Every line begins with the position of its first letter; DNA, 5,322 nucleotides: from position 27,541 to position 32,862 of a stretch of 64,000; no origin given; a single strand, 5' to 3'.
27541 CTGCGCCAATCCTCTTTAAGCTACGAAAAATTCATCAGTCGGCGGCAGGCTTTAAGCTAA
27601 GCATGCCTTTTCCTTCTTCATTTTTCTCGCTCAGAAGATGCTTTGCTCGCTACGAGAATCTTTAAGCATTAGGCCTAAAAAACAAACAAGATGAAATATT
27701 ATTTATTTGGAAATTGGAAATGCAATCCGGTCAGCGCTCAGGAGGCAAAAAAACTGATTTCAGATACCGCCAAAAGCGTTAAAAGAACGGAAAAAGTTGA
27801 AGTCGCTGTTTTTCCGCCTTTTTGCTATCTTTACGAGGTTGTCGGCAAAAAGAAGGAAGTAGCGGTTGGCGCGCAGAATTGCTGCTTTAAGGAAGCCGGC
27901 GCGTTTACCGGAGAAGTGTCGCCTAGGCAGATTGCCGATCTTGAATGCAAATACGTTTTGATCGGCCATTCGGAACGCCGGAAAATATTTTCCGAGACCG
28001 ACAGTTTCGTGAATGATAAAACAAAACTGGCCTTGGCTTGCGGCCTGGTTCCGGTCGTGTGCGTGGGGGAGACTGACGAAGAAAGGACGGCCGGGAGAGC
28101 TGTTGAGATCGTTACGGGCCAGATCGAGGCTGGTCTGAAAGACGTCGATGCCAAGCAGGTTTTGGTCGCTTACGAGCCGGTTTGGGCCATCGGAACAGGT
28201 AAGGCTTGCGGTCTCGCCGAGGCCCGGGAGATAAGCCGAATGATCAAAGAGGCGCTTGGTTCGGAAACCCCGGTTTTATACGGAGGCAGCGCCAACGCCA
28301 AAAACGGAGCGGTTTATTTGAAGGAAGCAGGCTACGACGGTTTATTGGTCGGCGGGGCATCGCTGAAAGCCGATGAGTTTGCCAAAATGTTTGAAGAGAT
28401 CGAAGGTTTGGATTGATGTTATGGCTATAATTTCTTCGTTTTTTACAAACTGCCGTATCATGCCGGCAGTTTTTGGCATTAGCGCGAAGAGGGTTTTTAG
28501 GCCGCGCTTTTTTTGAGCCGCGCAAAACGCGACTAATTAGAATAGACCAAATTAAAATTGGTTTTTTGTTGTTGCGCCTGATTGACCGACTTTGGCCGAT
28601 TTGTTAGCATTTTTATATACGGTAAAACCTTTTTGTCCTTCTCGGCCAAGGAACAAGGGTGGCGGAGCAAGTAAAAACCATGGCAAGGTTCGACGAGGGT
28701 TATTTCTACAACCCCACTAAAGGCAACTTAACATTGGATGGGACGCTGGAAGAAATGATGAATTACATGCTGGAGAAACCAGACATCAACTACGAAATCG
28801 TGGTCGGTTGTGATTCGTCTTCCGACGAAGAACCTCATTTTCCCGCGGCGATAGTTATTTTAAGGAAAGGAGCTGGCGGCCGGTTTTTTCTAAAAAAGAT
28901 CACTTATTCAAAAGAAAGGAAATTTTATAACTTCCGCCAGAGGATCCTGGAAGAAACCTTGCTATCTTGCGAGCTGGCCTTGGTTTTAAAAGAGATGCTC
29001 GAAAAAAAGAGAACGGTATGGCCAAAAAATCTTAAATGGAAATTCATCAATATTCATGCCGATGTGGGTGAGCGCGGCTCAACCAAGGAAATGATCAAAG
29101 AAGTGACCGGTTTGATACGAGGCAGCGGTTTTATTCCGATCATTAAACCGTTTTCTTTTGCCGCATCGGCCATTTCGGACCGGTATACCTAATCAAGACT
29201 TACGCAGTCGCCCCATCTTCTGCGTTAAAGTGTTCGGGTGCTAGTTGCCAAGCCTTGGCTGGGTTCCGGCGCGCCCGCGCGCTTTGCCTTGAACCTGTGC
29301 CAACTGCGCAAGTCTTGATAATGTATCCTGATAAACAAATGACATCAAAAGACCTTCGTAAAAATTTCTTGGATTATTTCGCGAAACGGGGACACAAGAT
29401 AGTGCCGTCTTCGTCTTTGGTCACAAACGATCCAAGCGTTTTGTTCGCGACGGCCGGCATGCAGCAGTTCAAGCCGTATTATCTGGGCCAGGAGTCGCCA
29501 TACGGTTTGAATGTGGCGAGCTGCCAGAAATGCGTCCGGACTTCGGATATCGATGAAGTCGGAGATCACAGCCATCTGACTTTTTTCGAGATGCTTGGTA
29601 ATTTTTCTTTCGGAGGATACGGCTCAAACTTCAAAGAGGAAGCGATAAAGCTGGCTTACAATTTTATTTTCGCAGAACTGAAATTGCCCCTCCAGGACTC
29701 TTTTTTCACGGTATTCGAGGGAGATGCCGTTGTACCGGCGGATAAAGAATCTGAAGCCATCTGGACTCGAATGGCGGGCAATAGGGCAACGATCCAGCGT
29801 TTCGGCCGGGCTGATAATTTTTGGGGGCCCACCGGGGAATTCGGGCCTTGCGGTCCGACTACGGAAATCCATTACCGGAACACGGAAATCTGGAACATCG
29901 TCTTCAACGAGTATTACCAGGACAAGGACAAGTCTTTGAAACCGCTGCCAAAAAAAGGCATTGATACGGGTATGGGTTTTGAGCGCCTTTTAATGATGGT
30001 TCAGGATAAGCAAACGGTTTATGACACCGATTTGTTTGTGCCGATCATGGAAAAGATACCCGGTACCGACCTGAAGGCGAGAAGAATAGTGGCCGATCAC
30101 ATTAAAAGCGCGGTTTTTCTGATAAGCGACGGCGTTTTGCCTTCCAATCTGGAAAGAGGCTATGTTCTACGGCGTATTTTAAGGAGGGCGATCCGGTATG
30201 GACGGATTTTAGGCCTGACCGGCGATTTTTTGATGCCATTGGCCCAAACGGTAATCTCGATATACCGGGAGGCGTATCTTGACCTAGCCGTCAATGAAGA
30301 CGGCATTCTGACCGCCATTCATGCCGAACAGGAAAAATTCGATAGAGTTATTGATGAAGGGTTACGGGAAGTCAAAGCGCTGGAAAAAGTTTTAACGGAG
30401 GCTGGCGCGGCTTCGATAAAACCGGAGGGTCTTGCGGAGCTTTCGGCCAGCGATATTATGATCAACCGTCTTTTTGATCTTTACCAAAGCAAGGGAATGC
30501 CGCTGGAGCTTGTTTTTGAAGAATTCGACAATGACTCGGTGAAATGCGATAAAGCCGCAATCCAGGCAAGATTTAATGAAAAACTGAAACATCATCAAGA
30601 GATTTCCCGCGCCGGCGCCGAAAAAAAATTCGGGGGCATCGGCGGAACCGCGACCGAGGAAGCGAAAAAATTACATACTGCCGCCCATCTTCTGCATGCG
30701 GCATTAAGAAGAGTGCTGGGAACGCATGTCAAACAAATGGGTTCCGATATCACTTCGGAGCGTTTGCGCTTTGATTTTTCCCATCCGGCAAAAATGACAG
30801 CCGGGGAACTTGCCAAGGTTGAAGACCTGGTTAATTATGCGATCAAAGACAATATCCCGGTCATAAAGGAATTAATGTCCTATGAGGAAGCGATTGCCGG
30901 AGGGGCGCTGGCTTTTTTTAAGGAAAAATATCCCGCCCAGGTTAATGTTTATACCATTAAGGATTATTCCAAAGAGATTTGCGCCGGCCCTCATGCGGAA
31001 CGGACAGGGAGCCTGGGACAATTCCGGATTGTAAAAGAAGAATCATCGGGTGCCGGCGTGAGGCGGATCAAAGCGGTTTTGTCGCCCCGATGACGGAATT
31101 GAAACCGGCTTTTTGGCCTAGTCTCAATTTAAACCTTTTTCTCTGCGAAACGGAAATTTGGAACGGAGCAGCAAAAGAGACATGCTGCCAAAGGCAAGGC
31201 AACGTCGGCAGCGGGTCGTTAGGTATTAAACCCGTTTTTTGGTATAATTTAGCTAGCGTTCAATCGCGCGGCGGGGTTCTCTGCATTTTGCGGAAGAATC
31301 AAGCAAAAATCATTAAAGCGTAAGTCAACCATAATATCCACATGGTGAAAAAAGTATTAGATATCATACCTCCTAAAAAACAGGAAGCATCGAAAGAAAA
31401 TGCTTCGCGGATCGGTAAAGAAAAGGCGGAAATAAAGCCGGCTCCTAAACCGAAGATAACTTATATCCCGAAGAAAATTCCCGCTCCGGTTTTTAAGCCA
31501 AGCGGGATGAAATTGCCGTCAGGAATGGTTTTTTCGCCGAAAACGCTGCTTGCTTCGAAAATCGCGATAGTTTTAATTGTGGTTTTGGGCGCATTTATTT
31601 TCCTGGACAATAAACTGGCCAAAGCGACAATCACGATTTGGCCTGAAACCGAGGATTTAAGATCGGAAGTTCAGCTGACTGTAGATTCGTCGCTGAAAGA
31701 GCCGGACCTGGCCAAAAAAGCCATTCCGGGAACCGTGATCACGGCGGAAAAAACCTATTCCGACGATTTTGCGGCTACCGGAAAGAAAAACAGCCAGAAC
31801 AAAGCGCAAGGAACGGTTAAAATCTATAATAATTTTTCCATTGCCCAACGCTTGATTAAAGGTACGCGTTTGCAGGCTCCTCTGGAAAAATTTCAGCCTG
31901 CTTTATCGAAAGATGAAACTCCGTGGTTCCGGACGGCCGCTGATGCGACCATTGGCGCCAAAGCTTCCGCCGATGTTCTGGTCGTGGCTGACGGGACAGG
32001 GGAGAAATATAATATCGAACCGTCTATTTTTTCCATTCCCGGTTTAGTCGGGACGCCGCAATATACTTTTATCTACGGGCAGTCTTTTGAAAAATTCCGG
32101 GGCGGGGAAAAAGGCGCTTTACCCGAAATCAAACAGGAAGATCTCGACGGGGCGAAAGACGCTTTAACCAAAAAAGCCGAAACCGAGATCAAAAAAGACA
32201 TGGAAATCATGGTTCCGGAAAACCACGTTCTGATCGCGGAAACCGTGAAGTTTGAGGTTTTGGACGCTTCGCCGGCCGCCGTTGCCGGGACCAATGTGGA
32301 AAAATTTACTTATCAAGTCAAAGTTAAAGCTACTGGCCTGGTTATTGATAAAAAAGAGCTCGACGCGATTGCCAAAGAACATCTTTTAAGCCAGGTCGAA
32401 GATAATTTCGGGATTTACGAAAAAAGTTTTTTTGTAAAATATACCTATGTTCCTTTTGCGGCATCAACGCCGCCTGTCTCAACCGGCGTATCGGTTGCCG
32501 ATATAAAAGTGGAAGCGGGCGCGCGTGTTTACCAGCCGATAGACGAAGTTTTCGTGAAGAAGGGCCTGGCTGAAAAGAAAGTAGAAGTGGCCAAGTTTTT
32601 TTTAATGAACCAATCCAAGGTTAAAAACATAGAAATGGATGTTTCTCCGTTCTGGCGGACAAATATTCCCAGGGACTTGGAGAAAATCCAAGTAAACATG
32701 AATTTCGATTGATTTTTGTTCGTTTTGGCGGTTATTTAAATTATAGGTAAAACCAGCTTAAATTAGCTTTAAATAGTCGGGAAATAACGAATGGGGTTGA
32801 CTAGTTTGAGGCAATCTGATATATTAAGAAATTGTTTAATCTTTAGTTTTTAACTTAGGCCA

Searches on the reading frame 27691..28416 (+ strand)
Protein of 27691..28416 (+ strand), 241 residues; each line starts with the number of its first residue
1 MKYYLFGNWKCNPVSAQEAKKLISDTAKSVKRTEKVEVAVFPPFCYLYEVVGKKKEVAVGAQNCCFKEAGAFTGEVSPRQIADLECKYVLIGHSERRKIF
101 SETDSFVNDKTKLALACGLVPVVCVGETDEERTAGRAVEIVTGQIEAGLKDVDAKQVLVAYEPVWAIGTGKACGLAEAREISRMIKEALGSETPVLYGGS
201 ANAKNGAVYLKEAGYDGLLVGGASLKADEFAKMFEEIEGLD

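Call 13: search_protein_families(library=pfam, proteins=[window:27691-28416:+])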
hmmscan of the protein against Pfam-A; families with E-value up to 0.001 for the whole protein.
window:27691-28416:+ (241 aa): 1 family
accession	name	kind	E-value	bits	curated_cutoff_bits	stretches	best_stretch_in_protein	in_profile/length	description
PF00121.24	TIM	-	9.6e-80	268.1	20.1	1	5-235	3-243/245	Triosephosphate isomerase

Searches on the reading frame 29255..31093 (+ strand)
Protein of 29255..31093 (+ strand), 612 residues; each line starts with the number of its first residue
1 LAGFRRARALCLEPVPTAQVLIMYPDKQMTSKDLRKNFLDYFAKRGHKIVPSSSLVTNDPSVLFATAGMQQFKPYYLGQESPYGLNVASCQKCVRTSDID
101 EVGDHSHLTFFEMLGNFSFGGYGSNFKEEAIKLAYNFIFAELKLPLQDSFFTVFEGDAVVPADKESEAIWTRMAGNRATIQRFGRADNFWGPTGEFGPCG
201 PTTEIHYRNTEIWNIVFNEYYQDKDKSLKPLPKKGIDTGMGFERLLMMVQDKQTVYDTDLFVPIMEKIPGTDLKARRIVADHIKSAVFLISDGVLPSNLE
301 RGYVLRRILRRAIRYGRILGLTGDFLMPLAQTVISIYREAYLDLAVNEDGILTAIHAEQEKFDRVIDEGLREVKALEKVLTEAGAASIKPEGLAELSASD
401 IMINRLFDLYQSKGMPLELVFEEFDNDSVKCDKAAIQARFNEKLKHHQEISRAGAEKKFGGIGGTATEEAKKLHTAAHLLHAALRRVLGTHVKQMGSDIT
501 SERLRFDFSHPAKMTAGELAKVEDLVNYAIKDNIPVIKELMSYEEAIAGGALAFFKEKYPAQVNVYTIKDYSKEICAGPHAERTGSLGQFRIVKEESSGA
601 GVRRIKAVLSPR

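Call 13: search_protein_families(library=pfam, proteins=[window:29255-31093:+])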
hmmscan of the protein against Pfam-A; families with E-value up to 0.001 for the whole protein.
window:29255-31093:+ (612 aa): 2 families
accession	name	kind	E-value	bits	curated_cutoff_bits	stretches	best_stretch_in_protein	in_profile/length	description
PF01411.24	tRNA-synt_2c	-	3.1e-109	366.5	30.3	1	34-457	2-434/552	tRNA synthetases class II (A)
PF07973.19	tRNA_SAD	-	7.4e-14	51.9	24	1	563-605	1-43/44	Threonyl and Alanyl tRNA synthetase second additional domain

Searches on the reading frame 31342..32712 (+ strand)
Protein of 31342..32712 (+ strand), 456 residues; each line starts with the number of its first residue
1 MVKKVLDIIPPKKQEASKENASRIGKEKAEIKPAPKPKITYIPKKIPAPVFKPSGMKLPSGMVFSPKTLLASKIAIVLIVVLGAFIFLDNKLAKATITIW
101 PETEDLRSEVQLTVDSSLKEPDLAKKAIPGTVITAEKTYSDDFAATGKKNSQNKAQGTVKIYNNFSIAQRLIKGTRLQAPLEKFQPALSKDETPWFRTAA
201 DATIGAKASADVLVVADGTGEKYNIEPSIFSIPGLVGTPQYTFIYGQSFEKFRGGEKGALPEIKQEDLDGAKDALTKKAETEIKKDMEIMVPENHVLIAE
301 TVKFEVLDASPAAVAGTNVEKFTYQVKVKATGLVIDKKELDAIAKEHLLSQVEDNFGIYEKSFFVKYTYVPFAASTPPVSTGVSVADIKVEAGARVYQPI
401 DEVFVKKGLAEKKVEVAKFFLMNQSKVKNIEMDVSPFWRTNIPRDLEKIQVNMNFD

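Call 13: search_protein_families(library=pfam, proteins=[window:31342-32712:+])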
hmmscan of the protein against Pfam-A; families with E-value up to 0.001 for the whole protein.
window:31342-32712:+ (456 aa): 0 families

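Call 17: find_encoding_contigs(protein=window:31342-32712:+, flank=10000, max_places=10)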
Protein window:31342-32712:+ (456 aa): 11 contigs read that carry it; 5 places shown.
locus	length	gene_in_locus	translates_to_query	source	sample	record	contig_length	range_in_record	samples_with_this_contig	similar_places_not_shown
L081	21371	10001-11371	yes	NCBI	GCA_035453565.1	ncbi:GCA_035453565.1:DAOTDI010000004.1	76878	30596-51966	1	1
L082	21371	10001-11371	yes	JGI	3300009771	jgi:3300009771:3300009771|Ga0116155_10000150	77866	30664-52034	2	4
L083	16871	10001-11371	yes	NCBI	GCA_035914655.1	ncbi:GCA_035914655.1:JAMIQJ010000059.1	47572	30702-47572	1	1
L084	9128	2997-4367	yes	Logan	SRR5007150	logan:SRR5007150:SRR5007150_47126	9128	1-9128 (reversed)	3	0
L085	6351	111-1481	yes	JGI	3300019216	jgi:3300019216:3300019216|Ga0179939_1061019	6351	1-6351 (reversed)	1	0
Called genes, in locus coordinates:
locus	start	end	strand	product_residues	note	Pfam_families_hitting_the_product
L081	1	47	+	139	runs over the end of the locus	PF00861:Ribosomal_L18p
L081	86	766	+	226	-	PF00333:Ribosomal_S5, PF03719:Ribosomal_S5_C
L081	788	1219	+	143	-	PF00828:Ribosomal_L27A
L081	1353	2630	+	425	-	PF00344:SecY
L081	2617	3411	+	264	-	PF00406:ADK, PF13207:AAA_17 (weak)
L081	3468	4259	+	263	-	PF00557:Peptidase_M24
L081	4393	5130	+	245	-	PF00535:Glycos_transf_2, PF10111:Glyco_tranf_2_2 (weak), PF13641:Glyco_tranf_2_3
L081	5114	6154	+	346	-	PF01087:GalP_UDP_transf, PF01230:HIT (faint), PF16268:DUF4921, PF02744:GalP_UDP_tr_C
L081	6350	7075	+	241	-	PF00121:TIM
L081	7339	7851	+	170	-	PF04308:RNaseH_like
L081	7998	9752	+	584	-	PF01411:tRNA-synt_2c, PF07973:tRNA_SAD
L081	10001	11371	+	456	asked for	-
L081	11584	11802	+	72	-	PF01176:eIF-1a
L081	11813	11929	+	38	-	PF00444:Ribosomal_L36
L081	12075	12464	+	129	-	PF00416:Ribosomal_S13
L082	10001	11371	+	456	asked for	-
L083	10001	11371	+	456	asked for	-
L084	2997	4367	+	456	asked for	-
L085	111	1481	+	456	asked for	-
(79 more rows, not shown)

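Call 18: find_homologous_proteins(query=window:31342-32712:+)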
Query window:31342-32712:+ (456 aa): 89 proteins with E <= 0.001 among 8000 candidates.
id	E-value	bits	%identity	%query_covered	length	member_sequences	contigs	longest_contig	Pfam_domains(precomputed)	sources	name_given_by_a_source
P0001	9.6e-280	946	96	100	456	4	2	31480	-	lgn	-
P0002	2.4e-231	786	81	100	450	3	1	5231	-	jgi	jgi:hypothetical protein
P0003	6.7e-204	696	72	100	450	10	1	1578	-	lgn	-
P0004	4.6e-187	640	67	100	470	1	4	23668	-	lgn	-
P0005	1.1e-159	550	59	100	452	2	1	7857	-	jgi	jgi:hypothetical protein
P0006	2.2e-144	500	54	100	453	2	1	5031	-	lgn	-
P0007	6.6e-141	488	52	100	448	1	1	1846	-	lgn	-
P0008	1.2e-129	451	49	100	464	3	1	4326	-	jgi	-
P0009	4.2e-127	443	50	100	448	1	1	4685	-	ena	-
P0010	1.7e-107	378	47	100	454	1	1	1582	PF04865.20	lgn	-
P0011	2.3e-103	365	43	99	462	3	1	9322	-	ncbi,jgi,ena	ncbi:MAG: hypothetical protein WCX69_03480 [Candidatus Paceibacterota bacterium]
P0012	2.7e-103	364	44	99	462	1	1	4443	-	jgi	-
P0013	1.4e-101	359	44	99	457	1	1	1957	-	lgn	-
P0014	4.3e-101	357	42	99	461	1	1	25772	-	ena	-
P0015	5.8e-101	357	44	100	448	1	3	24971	-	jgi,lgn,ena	-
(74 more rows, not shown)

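Call 19: find_encoding_contigs(protein=P0001, flank=10000, max_places=3)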
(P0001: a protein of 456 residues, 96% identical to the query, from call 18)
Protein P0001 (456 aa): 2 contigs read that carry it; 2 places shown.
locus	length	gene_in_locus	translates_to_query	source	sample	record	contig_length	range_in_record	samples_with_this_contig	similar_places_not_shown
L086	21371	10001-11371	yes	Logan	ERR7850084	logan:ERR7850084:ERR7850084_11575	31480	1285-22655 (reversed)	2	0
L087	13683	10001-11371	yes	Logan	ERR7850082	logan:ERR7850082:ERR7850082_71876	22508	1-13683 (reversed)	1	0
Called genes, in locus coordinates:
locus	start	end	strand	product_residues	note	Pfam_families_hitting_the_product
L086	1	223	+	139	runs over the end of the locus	PF00861:Ribosomal_L18p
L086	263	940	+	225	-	PF00333:Ribosomal_S5, PF03719:Ribosomal_S5_C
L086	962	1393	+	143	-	PF00828:Ribosomal_L27A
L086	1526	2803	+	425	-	PF00344:SecY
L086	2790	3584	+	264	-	PF00406:ADK, PF13207:AAA_17 (weak)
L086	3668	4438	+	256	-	PF00557:Peptidase_M24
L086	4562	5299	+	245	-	PF00535:Glycos_transf_2, PF10111:Glyco_tranf_2_2 (weak), PF13641:Glyco_tranf_2_3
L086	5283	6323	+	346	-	PF01087:GalP_UDP_transf, PF01230:HIT (faint), PF16268:DUF4921, PF02744:GalP_UDP_tr_C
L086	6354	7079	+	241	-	PF00121:TIM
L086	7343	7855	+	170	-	PF04308:RNaseH_like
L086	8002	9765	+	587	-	PF01411:tRNA-synt_2c, PF07973:tRNA_SAD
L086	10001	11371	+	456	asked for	-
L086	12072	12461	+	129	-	PF00416:Ribosomal_S13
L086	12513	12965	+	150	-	PF00411:Ribosomal_S11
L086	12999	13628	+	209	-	PF00163:Ribosomal_S4, PF01479:S4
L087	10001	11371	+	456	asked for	-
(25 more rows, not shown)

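Call 20: find_encoding_contigs(protein=P0004, flank=10000, max_places=3)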
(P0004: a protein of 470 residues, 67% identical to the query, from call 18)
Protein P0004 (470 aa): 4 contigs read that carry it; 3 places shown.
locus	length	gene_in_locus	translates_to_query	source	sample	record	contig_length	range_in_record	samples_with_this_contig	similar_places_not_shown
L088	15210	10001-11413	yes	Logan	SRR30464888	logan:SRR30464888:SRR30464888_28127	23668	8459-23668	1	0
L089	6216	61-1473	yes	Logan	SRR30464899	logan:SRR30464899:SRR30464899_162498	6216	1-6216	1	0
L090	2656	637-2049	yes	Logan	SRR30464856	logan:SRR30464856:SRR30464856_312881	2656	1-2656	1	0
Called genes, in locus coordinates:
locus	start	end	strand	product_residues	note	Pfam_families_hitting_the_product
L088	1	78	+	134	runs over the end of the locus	PF00410:Ribosomal_S8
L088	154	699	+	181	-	PF00347:Ribosomal_L6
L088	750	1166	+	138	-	PF00861:Ribosomal_L18p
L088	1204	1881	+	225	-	PF00333:Ribosomal_S5, PF03719:Ribosomal_S5_C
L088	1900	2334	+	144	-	PF00828:Ribosomal_L27A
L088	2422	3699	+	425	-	PF00344:SecY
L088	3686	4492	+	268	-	PF00406:ADK, PF13207:AAA_17 (weak)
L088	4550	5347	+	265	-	PF00557:Peptidase_M24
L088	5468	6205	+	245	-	PF00535:Glycos_transf_2, PF10111:Glyco_tranf_2_2 (weak), PF13641:Glyco_tranf_2_3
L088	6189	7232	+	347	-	PF01087:GalP_UDP_transf, PF01230:HIT (faint), PF16268:DUF4921, PF02744:GalP_UDP_tr_C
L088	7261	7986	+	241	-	PF00121:TIM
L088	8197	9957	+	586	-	PF01411:tRNA-synt_2c, PF07973:tRNA_SAD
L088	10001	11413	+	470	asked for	-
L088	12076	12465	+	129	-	PF00416:Ribosomal_S13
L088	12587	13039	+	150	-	PF00411:Ribosomal_S11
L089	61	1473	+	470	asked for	-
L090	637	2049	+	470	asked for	-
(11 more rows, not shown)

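Call 21: find_encoding_contigs(protein=P0002, flank=10000, max_places=2)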
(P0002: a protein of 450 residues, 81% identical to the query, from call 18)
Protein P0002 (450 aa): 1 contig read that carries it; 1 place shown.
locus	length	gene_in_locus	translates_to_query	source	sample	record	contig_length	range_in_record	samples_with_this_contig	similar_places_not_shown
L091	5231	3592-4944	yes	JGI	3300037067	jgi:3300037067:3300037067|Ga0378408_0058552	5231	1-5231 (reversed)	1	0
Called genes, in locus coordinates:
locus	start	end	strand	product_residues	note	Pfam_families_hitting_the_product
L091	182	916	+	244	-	-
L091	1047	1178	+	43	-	-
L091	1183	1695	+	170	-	PF04308:RNaseH_like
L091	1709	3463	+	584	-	PF01411:tRNA-synt_2c, PF07973:tRNA_SAD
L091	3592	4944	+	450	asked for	-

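Call 22: find_encoding_contigs(protein=P0005, flank=10000, max_places=2)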
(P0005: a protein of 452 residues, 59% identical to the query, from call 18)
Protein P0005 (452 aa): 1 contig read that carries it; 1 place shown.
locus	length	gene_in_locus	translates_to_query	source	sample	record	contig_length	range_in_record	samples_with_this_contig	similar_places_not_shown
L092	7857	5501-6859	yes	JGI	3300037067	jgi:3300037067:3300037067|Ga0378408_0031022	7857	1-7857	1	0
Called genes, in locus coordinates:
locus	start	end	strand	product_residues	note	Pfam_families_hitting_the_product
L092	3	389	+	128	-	?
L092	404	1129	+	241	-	PF00121:TIM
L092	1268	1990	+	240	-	-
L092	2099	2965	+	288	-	PF13489:Methyltransf_23 (weak), PF13847:Methyltransf_31 (weak), PF08241:Methyltransf_11, PF13649:Methyltransf_25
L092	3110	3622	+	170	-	PF04308:RNaseH_like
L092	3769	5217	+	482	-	-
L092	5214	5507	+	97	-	-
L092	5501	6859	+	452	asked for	-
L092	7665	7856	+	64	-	?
